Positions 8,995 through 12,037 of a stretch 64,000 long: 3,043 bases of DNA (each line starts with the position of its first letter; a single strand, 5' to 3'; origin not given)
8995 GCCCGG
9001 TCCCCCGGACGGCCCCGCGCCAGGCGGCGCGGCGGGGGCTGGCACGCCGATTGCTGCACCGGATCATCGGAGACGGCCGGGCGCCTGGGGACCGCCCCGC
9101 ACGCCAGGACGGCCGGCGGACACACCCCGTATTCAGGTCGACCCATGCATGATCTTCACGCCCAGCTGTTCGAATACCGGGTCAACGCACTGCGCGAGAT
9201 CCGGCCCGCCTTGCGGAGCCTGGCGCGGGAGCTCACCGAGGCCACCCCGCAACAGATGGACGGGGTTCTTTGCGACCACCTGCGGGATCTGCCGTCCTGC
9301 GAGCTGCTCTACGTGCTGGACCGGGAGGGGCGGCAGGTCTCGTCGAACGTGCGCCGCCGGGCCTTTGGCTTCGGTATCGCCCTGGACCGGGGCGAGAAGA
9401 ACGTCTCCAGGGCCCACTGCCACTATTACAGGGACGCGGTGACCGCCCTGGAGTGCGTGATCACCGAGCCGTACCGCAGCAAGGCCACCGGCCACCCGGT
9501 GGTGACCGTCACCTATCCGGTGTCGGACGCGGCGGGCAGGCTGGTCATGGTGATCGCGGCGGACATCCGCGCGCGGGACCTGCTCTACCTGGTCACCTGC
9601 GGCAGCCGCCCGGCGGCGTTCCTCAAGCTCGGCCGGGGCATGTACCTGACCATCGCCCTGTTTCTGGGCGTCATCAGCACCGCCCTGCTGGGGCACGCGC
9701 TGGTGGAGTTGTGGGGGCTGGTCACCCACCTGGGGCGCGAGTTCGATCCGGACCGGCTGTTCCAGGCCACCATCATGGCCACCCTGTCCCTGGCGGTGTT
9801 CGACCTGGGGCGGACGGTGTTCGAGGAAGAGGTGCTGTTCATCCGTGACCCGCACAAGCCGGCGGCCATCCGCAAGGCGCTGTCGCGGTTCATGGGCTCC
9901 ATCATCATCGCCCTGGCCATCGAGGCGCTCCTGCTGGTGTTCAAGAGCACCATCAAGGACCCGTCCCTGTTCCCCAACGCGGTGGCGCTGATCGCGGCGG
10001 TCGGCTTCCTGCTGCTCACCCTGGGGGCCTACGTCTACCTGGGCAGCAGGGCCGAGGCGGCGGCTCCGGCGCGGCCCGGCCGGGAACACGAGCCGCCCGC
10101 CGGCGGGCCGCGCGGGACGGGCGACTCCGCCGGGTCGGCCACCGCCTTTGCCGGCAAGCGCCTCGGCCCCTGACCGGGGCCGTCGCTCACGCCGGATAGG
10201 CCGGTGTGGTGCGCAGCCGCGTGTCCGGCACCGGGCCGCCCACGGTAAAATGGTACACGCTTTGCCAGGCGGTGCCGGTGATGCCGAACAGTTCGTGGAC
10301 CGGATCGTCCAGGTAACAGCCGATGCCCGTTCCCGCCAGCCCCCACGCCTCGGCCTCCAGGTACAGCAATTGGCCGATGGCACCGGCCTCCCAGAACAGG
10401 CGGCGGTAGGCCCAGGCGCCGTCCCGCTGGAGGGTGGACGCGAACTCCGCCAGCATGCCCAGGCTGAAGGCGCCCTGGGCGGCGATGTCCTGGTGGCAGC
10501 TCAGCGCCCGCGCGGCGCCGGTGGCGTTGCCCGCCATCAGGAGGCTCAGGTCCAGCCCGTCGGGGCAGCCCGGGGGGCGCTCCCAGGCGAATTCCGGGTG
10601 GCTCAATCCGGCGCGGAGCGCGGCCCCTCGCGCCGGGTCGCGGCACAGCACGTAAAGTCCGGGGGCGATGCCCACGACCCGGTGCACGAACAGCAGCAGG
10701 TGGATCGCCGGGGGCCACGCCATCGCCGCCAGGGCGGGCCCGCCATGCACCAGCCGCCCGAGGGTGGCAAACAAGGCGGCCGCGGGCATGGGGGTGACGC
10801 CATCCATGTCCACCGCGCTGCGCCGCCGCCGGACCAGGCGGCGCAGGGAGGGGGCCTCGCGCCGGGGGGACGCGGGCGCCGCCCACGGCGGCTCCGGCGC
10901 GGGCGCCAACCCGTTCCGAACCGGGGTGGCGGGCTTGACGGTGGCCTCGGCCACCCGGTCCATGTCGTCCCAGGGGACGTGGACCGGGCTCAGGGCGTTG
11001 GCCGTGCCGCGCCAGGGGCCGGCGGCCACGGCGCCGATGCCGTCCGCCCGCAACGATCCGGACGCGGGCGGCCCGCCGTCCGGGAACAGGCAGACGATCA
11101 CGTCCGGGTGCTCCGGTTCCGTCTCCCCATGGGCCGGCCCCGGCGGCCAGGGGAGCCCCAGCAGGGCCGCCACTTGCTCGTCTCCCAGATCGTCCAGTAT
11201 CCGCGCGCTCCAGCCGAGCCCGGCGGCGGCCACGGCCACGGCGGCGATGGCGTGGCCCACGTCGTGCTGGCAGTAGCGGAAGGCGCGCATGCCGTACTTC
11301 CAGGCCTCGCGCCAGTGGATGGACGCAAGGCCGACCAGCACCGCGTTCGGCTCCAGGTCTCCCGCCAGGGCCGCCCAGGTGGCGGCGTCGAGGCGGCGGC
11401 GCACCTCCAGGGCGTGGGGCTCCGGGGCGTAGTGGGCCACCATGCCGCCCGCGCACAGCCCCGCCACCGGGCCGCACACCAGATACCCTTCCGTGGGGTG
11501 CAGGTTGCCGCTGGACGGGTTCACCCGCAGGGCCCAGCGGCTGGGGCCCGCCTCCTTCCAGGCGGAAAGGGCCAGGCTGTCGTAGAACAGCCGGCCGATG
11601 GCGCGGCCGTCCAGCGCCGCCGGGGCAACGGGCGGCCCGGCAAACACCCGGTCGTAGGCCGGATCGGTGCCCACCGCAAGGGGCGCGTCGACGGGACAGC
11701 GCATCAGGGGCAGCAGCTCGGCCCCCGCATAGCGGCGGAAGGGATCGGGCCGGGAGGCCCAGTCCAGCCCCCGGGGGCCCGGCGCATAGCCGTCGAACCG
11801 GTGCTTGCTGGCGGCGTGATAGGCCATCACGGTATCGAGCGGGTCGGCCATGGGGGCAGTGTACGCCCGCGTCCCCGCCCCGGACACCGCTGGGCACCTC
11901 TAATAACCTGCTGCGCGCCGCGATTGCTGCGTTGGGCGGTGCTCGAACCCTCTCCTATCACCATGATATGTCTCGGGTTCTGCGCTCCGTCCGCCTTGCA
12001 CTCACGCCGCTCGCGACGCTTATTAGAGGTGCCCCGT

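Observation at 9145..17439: A homologous 4-TM membrane module fused to two unrelated soluble domains (Cache/PAS-like sensor vs ferritin-like diiron domain)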

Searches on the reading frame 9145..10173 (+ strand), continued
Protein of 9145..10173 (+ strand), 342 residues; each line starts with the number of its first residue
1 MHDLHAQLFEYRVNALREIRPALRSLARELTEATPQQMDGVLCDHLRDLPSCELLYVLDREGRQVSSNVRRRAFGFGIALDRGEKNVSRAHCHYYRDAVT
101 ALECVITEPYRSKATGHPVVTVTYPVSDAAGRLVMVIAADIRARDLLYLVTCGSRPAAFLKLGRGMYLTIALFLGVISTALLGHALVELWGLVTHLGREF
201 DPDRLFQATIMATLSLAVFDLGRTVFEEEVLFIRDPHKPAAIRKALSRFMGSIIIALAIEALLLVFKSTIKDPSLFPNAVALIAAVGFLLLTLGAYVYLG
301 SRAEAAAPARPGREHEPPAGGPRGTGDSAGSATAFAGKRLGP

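Call 68: fold_search(model_id=the predicted structure, library=pdb)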
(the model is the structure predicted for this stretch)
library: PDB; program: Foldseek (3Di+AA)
matches with E <= 10: 1119; with E <= 0.001: 64
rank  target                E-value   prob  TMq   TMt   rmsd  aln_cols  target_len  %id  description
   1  4jgo_A                1.1e-06  1.00  0.31  0.49   4.4       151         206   20  The crystal structure of sporulation kinase d sensor domain from Bacillus subtilis subsp. (released 2013-05-15)
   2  4jgr_B                1.5e-06  1.00  0.31  0.49   5.4       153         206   20  The crystal structure of sporulation kinase D mutant sensor domain, R131A, from Bacillus subtilis subsp at 2.4A resolu (released 2013-05-15)
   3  4jgq_A                1.6e-06  1.00  0.31  0.50   6.7       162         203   17  The crystal structure of sporulation kinase D mutant sensor domain, r131a, from Bacillus subtilis subsp in co-crystall (released 2013-05-15)
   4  4jgr_A                2.2e-06  1.00  0.30  0.48   5.4       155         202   20  The crystal structure of sporulation kinase D mutant sensor domain, R131A, from Bacillus subtilis subsp at 2.4A resolu (released 2013-05-15)
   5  4jgq_B                2.9e-06  1.00  0.31  0.50   5.4       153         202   20  The crystal structure of sporulation kinase D mutant sensor domain, r131a, from Bacillus subtilis subsp in co-crystall (released 2013-05-15)
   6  4jgp_B                3.2e-06  1.00  0.31  0.49   4.7       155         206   22  The crystal structure of sporulation kinase D sensor domain from Bacillus subtilis subsp in complex with pyruvate at 2 (released 2013-05-15)
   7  4jgo_B                4.1e-06  1.00  0.29  0.45   6.6       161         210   19  The crystal structure of sporulation kinase d sensor domain from Bacillus subtilis subsp. (released 2013-05-15)
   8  6w3r_A                8.4e-06  1.00  0.32  0.43   6.0       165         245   15  Crystal structure of ligand-binding domain of Campylobacter jejuni chemoreceptor Tlp3 in complex with 3-methylisoleuci (released 2020-05-20)
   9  2bas_B                9.8e-06  1.00  0.35  0.31   2.7       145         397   16  Crystal Structure of the Bacillus subtilis YkuI Protein, with an EAL Domain. (released 2005-11-29)
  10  6w3o_A                1.1e-05  1.00  0.31  0.43   6.0       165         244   14  Crystal structure of ligand-binding domain of Campylobacter jejuni chemoreceptor Tlp3 in complex with 4-methylisoleuci (released 2020-05-20)
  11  6w3s_A                1.3e-05  1.00  0.32  0.44   5.9       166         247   14  Crystal structure of ligand-binding domain of Campylobacter jejuni chemoreceptor Tlp3 in complex with L-leucine (released 2020-05-20)
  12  2w27_A                1.4e-05  1.00  0.36  0.31   3.4       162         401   16  CRYSTAL STRUCTURE OF THE BACILLUS SUBTILIS YKUI PROTEIN, WITH AN EAL DOMAIN, IN COMPLEX WITH SUBSTRATE C-DI-GMP AND CA (released 2009-02-24)
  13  6w3x_A                1.6e-05  1.00  0.32  0.43   6.0       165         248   14  Crystal structure of ligand-binding domain of Campylobacter jejuni chemoreceptor Tlp3 in complex with L-valine (released 2020-05-20)
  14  2w27_B                1.9e-05  1.00  0.34  0.30   2.8       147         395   15  CRYSTAL STRUCTURE OF THE BACILLUS SUBTILIS YKUI PROTEIN, WITH AN EAL DOMAIN, IN COMPLEX WITH SUBSTRATE C-DI-GMP AND CA (released 2009-02-24)
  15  4xmr_A                1.9e-05  1.00  0.31  0.43   6.0       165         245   14  Crystal structure of the sensory domain of the Campylobacter jejuni chemoreceptor Tlp3 (CcmL) with isoleucine bound. (released 2015-11-04)
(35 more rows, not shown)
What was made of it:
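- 9145..9600 (+): PDC/Cache-like sensor domain of A (aa 1-152). No signal peptide or TM segment precedes it, so it is predicted to be cytoplasmic. Foldseek matches KinD, Tlp3 and YkuI (call 68).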

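Call 73: search_protein_families(library=pfam, alignment_id=A3, max_evalue=10)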
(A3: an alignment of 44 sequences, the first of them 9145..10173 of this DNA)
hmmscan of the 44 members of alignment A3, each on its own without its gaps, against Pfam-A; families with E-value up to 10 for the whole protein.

A. member 1, window:9145-10173:+ (342 aa): 4 families
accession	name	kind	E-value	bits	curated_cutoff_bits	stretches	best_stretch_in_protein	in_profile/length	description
PF02743.24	dCache_1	-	1.7e-05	24.9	45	1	49-146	65-155/240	Cache domain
PF22673.2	MCP-like_PDC_1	-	0.00016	22.5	27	1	91-146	56-111/113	Methyl-accepting chemotaxis protein-like, first PDC sensor domain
PF15055.12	DMAC1_Dmo2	-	0.064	13.9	27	1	290-311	13-34/47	DMAC1/Dmo2-like domain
PF12650.12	DUF3784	-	0.14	12.9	28.1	1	243-291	39-88/94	Domain of unknown function (DUF3784)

B. families by the number of members that match (of 44 scanned): 61 families (the first 25 are shown)
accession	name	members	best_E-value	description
PF02743.24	dCache_1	44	3.8e-14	Cache domain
PF22673.2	MCP-like_PDC_1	44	7.9e-11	Methyl-accepting chemotaxis protein-like, first PDC sensor domain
PF10388.15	YkuI_C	18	1e-08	EAL-domain associated signalling protein domain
PF22568.1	Tet_C_40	12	0.0025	Tetracyclin repressor-like, C-terminal domain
PF14248.12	DUF4345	8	0.0098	Domain of unknown function (DUF4345)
PF00746.26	Gram_pos_anchor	7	0.2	LPXTG cell wall anchor motif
PF22309.2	HK-GC-Chemotax_sensor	6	0.0045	HK/GC/Chemotaxis protein-like, sensor domain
PF06749.17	DUF1218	5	0.1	Protein of unknown function (DUF1218)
PF15055.12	DMAC1_Dmo2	3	0.019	DMAC1/Dmo2-like domain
PF12650.12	DUF3784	3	0.022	Domain of unknown function (DUF3784)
PF19701.4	DUF6199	3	0.15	Family of unknown function (DUF6199)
PF02656.20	DUF202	3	0.16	Domain of unknown function (DUF202)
PF13572.11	DUF4134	3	0.21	Domain of unknown function (DUF4134)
PF03350.21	UPF0114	3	0.57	Uncharacterized protein family, UPF0114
PF07695.17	7TMR-DISM_7TM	2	0.012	7TM diverse intracellular signalling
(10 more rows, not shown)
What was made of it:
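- Three of 44 PglG-like proteins hit PF03350 at E>=0.57 (call 73).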

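Call 89: search_protein_families(library=pfam, proteins=[L037:9508-10221:+, L062:4861-5472:+, L052:1061-1876:+, L069:3552-4178:+, L026:1038-2972:-, L011:2484-3815:-, L058:8890-12252:-], max_evalue=1e-8)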
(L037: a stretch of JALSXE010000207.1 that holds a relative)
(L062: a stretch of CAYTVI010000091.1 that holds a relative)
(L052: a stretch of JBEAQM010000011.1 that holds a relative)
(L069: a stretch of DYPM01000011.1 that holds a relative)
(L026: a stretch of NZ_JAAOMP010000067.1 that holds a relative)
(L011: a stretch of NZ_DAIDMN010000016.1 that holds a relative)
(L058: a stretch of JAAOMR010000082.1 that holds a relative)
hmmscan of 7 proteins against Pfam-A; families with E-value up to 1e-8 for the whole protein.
L037:9508-10221:+ (237 aa): 1 family
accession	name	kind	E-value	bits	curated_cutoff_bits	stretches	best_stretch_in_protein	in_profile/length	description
PF00977.27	His_biosynth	-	3.9e-80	269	23.6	1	2-226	1-227/228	Histidine biosynthesis protein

L062:4861-5472:+ (203 aa): 2 families
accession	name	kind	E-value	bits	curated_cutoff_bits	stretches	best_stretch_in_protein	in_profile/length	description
PF00117.34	GATase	-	1.2e-22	81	22.8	1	4-201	2-187/190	Glutamine amidotransferase class-I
PF07685.20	GATase_3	-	1e-10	42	27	1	33-118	35-127/196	CobB/CobQ-like glutamine amidotransferase domain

L052:1061-1876:+ (271 aa): 1 family
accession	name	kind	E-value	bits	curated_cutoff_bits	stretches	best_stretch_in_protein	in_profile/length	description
PF02666.20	PS_Dcarbxylase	-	1.6e-54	185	22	1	53-268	1-197/198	Phosphatidylserine decarboxylase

L069:3552-4178:+ (208 aa): 2 families
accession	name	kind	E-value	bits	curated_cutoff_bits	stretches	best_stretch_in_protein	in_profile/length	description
PF13419.12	HAD_2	-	2.3e-48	165.1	23.8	1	6-183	1-178/178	Haloacid dehalogenase-like hydrolase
PF00702.32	Hydrolase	-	3.1e-25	90.1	26.4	1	4-175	2-189/191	haloacid dehalogenase-like hydrolase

L026:1038-2972:- (644 aa): 2 families
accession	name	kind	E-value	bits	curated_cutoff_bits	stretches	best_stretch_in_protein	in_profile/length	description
PF08298.17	AAA_PrkA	-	1.1e-170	567.9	25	1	20-379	2-357/358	PrkA AAA domain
PF06798.17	PrkA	-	7.2e-67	226.2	25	1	383-636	2-255/255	PrkA serine protein kinase C-terminal domain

L011:2484-3815:- (443 aa): 1 family
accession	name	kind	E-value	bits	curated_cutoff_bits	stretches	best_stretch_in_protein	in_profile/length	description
PF00909.26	Ammonium_transp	-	1.7e-128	429.2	23.2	1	44-440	1-398/399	Ammonium Transporter Family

L058:8890-12252:- (1120 aa): 3 families
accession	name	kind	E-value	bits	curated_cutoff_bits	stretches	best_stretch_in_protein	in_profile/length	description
PF09899.14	DUF2126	-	0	1290.5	27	1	276-1112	1-826/826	Putative amidoligase enzyme (DUF2126)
PF08379.15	Bact_transglu_N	-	3.7e-23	82.5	27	1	7-83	3-79/80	Bacterial transglutaminase-like N-terminal region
PF01841.26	Transglut_core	-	7.8e-18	65.2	23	1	133-246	6-108/108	Transglutaminase-like superfamily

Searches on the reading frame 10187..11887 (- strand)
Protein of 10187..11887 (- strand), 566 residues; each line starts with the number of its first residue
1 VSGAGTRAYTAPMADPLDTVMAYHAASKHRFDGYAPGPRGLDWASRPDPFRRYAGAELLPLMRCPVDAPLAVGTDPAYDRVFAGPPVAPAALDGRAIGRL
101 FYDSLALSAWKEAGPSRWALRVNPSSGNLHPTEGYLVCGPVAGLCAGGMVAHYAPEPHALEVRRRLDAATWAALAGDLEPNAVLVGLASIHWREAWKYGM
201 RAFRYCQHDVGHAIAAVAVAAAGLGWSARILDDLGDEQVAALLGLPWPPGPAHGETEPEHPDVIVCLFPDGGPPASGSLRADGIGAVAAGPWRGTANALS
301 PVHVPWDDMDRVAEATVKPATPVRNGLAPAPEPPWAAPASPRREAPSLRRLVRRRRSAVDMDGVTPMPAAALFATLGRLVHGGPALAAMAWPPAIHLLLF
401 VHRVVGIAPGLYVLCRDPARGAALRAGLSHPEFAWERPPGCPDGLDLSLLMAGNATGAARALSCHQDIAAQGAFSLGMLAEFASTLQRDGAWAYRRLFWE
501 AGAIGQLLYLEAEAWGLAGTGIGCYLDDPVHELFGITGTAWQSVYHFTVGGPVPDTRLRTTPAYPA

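Call 4: search_protein_families(library=pfam, proteins=[window:10187-11887:-], max_evalue=1)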
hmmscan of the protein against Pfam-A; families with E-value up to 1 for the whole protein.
window:10187-11887:- (566 aa): 1 family
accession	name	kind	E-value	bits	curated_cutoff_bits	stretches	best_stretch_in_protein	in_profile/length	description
PF00881.29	Nitroreductase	-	6.9e-13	49.6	23.5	2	464-550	82-166/167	Nitroreductase family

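Call 5: search_protein_families(library=ncbifam, proteins=[window:10187-11887:-], max_evalue=1)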
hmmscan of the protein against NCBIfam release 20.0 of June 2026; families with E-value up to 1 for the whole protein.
window:10187-11887:- (566 aa): 2 families
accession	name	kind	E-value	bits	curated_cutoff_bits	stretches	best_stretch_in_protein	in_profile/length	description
TIGR03605.1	antibiot_sagB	domain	2.2e-25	89.2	78.4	2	97-247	5-160/173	SagB family peptide dehydrogenase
TIGR04511.1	SagB_rel_DH_2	exception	1.1e-16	60.9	240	2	95-245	196-353/380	putative peptide maturation dehydrogenase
